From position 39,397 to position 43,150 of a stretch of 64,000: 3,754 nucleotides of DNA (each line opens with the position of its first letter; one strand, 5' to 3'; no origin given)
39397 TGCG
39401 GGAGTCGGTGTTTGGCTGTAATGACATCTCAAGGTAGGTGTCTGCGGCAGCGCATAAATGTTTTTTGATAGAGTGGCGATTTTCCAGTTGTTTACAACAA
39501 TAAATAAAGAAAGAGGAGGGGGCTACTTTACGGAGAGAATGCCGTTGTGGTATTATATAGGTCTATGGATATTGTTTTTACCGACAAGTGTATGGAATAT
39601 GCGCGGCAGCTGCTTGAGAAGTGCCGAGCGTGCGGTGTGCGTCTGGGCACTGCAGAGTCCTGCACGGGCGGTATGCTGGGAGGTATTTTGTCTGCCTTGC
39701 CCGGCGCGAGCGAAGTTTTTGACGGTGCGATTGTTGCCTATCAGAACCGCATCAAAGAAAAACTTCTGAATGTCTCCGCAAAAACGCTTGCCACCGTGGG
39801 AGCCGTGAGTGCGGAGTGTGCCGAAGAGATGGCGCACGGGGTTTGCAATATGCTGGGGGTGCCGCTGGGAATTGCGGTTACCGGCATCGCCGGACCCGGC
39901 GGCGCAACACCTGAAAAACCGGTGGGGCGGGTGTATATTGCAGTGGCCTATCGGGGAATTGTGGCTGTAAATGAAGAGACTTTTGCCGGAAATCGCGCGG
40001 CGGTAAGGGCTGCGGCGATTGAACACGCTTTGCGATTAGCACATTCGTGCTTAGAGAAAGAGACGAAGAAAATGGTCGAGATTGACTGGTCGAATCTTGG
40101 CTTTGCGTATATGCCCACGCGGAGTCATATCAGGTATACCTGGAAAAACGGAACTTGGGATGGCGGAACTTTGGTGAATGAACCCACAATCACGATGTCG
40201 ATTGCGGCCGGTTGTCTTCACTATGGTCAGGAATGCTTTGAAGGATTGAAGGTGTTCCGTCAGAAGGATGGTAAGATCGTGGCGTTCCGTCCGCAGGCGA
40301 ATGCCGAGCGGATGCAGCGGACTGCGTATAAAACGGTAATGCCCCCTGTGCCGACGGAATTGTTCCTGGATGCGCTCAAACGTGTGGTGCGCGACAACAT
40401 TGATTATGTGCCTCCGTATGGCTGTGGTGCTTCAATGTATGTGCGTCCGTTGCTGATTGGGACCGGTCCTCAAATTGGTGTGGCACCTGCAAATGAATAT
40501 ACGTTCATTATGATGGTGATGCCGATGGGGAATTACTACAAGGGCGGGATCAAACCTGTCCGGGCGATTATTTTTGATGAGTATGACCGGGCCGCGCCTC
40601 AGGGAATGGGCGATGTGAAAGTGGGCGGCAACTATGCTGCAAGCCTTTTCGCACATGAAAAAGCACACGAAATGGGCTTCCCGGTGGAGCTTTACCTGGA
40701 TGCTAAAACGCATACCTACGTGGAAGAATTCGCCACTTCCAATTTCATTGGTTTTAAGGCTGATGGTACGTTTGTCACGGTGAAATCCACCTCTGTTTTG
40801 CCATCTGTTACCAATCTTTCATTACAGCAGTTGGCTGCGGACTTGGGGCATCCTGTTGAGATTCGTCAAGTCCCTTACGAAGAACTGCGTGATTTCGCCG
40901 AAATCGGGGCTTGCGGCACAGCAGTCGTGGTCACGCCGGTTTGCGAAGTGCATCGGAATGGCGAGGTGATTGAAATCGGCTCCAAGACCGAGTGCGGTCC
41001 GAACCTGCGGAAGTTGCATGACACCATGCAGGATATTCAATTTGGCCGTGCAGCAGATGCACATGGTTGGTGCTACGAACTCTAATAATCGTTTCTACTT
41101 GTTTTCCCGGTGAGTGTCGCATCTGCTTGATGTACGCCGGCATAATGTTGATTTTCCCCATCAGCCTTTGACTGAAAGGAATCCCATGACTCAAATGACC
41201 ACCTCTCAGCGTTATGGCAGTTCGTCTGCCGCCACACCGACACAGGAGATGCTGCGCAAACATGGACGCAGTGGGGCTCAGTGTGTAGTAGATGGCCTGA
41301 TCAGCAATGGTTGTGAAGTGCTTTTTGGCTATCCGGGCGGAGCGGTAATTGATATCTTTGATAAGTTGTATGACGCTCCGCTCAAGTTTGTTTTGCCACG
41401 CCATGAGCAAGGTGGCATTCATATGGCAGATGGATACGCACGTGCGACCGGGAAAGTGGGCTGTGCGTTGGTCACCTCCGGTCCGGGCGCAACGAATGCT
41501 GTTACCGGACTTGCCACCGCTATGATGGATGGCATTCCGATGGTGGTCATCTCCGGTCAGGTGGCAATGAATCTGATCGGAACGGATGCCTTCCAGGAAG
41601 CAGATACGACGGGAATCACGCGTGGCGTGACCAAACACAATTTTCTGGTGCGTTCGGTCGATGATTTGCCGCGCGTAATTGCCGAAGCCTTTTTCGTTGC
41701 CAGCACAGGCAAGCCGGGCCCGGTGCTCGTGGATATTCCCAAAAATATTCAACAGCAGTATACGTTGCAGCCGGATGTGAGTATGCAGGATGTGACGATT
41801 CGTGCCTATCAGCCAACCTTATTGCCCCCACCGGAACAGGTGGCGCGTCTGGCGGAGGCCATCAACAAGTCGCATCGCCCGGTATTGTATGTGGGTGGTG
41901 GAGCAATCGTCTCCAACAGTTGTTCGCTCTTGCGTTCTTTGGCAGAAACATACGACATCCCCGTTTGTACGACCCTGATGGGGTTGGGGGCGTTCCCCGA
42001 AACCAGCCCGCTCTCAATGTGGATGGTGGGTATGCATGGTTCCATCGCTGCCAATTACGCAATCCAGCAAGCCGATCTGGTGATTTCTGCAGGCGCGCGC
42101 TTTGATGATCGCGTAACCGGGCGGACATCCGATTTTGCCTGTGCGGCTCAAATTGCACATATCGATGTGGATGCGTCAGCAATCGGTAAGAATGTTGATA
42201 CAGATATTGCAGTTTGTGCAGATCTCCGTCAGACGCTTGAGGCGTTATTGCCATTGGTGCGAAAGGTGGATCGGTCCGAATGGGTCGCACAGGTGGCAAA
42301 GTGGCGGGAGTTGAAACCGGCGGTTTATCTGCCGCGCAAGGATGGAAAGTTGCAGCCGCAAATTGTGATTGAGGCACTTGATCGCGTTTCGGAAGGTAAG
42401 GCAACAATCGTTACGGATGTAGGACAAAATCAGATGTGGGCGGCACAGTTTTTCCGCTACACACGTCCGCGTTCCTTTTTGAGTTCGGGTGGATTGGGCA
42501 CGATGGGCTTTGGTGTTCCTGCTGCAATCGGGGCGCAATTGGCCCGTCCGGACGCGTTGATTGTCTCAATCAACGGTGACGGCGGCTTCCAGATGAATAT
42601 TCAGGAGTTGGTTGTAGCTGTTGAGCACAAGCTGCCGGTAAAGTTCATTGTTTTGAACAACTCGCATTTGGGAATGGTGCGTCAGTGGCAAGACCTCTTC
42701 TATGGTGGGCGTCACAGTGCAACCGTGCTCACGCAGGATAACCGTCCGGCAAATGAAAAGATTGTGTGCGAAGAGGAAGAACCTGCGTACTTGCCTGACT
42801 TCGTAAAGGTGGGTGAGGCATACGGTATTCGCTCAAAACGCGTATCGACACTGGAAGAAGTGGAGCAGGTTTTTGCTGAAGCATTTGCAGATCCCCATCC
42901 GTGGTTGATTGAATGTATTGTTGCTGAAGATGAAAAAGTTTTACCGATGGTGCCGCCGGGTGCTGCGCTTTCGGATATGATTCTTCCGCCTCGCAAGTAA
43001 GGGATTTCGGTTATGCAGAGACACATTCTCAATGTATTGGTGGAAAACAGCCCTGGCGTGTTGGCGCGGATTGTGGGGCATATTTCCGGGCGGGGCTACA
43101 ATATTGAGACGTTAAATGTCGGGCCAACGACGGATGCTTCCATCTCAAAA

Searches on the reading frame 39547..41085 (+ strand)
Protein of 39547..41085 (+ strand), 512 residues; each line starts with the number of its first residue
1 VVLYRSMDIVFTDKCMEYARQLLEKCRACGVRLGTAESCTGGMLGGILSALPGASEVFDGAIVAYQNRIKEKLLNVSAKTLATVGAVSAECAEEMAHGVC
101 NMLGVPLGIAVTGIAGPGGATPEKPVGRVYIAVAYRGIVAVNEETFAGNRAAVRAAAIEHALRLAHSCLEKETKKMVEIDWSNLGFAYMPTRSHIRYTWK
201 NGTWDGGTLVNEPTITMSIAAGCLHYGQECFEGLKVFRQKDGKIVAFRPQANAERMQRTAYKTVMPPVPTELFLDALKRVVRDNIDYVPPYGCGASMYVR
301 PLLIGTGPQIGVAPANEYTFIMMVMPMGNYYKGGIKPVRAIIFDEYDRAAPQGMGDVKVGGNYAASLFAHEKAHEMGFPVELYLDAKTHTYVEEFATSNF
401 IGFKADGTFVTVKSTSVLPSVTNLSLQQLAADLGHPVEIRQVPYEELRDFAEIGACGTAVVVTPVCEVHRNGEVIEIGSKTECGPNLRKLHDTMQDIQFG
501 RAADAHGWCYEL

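Call 35: search_protein_families(library=ncbifam, proteins=[window:39547-41085:+], max_evalue=0.00001)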
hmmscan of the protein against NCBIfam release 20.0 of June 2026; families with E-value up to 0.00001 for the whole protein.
window:39547-41085:+ (512 aa): 14 families
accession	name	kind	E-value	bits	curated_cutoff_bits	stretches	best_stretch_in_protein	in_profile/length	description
NF009897.0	PRK13357.1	equivalog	2.2e-123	411.6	307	1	170-511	9-356/358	branched-chain amino acid aminotransferase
TIGR01123.1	ilvE_II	equivalog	8.7e-108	360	250.05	1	204-511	1-312/313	branched-chain-amino-acid transaminase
NF001813.0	PRK00549.1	equivalog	1.4e-44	152.8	379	1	9-171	250-413/414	competence/damage-inducible protein A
TIGR00199.1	PncC_domain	subfamily_domain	9.2e-43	145.9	68.9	1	23-164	2-144/149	nicotinamide-nucleotide amidohydrolase family protein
NF002975.0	PRK03661.1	equivalog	2.8e-34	118.2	212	1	15-165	6-157/164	nicotinamide-nucleotide amidase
NF005146.0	PRK06606.1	equivalog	3e-33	115.1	279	1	203-510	9-304/307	branched-chain amino acid transaminase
TIGR00200.1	cinA_nterm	subfamily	8.3e-33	113.7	243.15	1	19-169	262-411/414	CinA family nicotinamide mononucleotide deamidase-related protein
TIGR01122.1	ilvE_I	equivalog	3e-28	98.9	245.55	1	204-509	1-295/298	branched-chain-amino-acid transaminase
NF002972.0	PRK03657.1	equivalog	8.9e-27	93.9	201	1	17-163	19-165/175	2-oxo-tetronate isomerase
NF005726.0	PRK07544.1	equivalog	7.3e-18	64.7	396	1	200-469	9-267/295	branched-chain amino acid aminotransferase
NF006185.0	PRK08320.1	subfamily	1.7e-09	37.3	363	1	207-496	9-281/292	branched-chain amino acid aminotransferase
NF009896.0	PRK13356.1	equivalog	6e-08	32.1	262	1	197-469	9-262/287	branched-chain amino acid aminotransferase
NF005209.0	PRK06680.1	subfamily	6e-07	28.6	320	1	367-490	157-276/286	D-amino-acid transaminase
NF005888.0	PRK07849.1-3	equivalog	1e-06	27.9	273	1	353-469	156-270/298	aminodeoxychorismate lyase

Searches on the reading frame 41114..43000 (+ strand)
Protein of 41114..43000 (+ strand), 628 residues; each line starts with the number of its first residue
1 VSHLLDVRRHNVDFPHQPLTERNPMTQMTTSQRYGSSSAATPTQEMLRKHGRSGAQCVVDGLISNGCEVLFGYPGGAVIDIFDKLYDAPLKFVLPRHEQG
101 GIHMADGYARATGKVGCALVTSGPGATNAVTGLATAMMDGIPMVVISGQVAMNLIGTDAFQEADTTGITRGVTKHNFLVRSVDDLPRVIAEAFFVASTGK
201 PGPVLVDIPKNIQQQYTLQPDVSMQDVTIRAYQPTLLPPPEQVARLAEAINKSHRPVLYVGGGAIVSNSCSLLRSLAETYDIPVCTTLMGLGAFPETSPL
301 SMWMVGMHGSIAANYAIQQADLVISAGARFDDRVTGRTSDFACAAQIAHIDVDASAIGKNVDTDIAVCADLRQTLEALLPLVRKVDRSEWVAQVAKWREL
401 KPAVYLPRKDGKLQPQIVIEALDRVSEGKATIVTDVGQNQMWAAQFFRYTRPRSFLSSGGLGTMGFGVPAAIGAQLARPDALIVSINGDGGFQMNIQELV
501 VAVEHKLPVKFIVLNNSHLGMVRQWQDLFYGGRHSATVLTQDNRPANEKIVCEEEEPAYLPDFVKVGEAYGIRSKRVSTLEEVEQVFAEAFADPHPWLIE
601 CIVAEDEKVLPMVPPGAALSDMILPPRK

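Call 35: search_protein_families(library=ncbifam, proteins=[window:41114-43000:+], max_evalue=0.00001)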
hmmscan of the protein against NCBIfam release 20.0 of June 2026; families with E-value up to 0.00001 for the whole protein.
window:41114-43000:+ (628 aa): 53 families (the best 25 are shown)
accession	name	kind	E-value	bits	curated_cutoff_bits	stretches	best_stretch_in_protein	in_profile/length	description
TIGR00118.1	acolac_lg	equivalog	8.6e-226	750.7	538.35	1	53-624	2-555/557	biosynthetic-type acetolactate synthase large subunit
NF004710.0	PRK06048.1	equivalog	2.1e-209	696.6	976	1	53-623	9-557/561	acetolactate synthase large subunit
NF005860.0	PRK07789.1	equivalog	1.6e-202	674.2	881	1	26-621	8-596/615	acetolactate synthase large subunit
NF005824.0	PRK07710.1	equivalog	1e-201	671.2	976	1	48-622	13-567/573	acetolactate synthase large subunit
NF006319.0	PRK08527.1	equivalog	5.3e-200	665.6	905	1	53-625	5-560/565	acetolactate synthase large subunit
NF005228.0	PRK06725.1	equivalog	2.4e-196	653.3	991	1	43-624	7-566/571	acetolactate synthase large subunit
NF005651.0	PRK07418.1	subfamily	6.2e-195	649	942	1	41-623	8-579/617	acetolactate synthase large subunit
NF004919.0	PRK06276.1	equivalog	1.5e-190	634.4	866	1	53-627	2-561/582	acetolactate synthase large subunit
NF006581.0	PRK09107.1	equivalog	1.6e-189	631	974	1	49-626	8-576/595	acetolactate synthase 3 large subunit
NF006524.0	PRK08978.1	equivalog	3.8e-186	619.6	738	1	53-623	2-544/548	acetolactate synthase 2 catalytic subunit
NF005584.0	PRK07282.1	equivalog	6.1e-179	596.2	970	1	49-623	7-560/566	acetolactate synthase large subunit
NF005058.0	PRK06466.1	equivalog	9.1e-177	589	951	1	53-624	5-568/574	acetolactate synthase 3 large subunit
NF006525.0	PRK08979.1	equivalog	6.8e-176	586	1084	1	53-624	5-566/572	acetolactate synthase 3 large subunit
NF005936.0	PRK07979.1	equivalog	5.8e-175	582.9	1080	1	53-624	5-568/574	acetolactate synthase 3 large subunit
NF006016.1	PRK08155.1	equivalog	1.2e-171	571.9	870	1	53-623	4-552/554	acetolactate synthase large subunit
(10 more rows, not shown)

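Call 36: find_related_loci(query=window:41114-43000:+, collection=genome_contigs, flank=500)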
Query window:41114-43000:+ (628 aa) in genome_contigs; peptide patterns used: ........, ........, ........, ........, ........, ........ (x = any residue, [..] = any of these).
599 stretches matched a pattern (row limit reached: there are more); 598 encode a relative of the query (tblastn E <= 1e-3); the best 80 are kept; 80 distinct loci.
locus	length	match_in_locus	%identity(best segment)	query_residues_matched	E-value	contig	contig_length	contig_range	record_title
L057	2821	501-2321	88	25-627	0e+0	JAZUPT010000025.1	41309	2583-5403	MAG: Candidatus Spyradenecus sp. isolate T1900044864_TS20190330.MAGScoT_cleanbin_000010 SGB_3119_k141_878913, whole geno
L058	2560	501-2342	87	14-627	0e+0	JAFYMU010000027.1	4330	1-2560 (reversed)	MAG: Kiritimatiellae bacterium isolate RGIG7233 Water_buffalos_Cecum-2__c197076, whole genome shotgun sequence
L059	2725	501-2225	83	49-624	0e+0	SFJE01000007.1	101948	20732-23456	MAG: Lentisphaeraceae bacterium isolate W1P29.020 Contig75, whole genome shotgun sequence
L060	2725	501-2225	82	49-624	0e+0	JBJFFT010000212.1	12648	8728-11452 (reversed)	MAG: Candidatus Spyradenecus sp. isolate EHIM02_bin.006 NODE_984_length_12648_cov_6.322481, whole genome shotgun sequenc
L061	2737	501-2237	79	41-623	0e+0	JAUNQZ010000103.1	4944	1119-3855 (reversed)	MAG: bacterium isolate S3M_St_10 NODE_4489_length_4944_cov_8.059930, whole genome shotgun sequence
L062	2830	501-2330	74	29-624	0e+0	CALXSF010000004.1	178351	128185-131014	MAG: uncultured Kiritimatiellaeota bacterium isolate BRZ_BD__bin13 genome assembly, contig: BRZ_BD__NODE_90_length_17835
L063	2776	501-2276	75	30-624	0e+0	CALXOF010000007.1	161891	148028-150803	MAG: uncultured Kiritimatiellaeota bacterium isolate BRZ_KQ__bin80 genome assembly, contig: BRZ_KQ__NODE_128_length_1618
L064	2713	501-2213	72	51-623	0e+0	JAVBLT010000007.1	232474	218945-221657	MAG: Kiritimatiellia bacterium isolate EPI_MAG_00031 c_000002572186, whole genome shotgun sequence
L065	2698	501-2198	62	52-623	0e+0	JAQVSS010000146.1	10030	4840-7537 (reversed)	MAG: Kiritimatiellae bacterium isolate STF1_28 NODE_21648_length_10030_cov_4.425225_Sandtown_F1, whole genome shotgun se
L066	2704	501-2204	60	52-623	0e+0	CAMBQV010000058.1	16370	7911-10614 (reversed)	MAG: Akkermansia muciniphila isolate MiH-14oct19-68 genome assembly, contig: MiH-14oct19-C7177, whole genome shotgun seq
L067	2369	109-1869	59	26-623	0e+0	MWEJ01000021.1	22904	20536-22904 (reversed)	MAG: Verrucomicrobia bacterium ADurb.Bin070 BWX70_contig000021, whole genome shotgun sequence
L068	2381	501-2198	59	52-623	0e+0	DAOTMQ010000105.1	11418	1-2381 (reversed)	MAG TPA_asm: Kiritimatiellia bacterium isolate AMR_MDS_2917 NODE_6048_length_11418_cov_9.757458, whole genome shotgun se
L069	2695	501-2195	59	52-623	0e+0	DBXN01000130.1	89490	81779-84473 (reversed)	MAG TPA_asm: Verrucomicrobia bacterium UBA1211 UBA1211_contig_31386, whole genome shotgun sequence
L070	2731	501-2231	60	41-623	0e+0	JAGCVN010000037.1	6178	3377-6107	MAG: Kiritimatiellae bacterium isolate RGIG10161 Yak_Rumen-4__c393987, whole genome shotgun sequence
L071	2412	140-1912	55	25-623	0e+0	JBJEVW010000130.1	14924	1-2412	MAG: Kiritimatiellia bacterium isolate PUUB37_bin.017 NODE_2617_length_14924_cov_6.215616, whole genome shotgun sequence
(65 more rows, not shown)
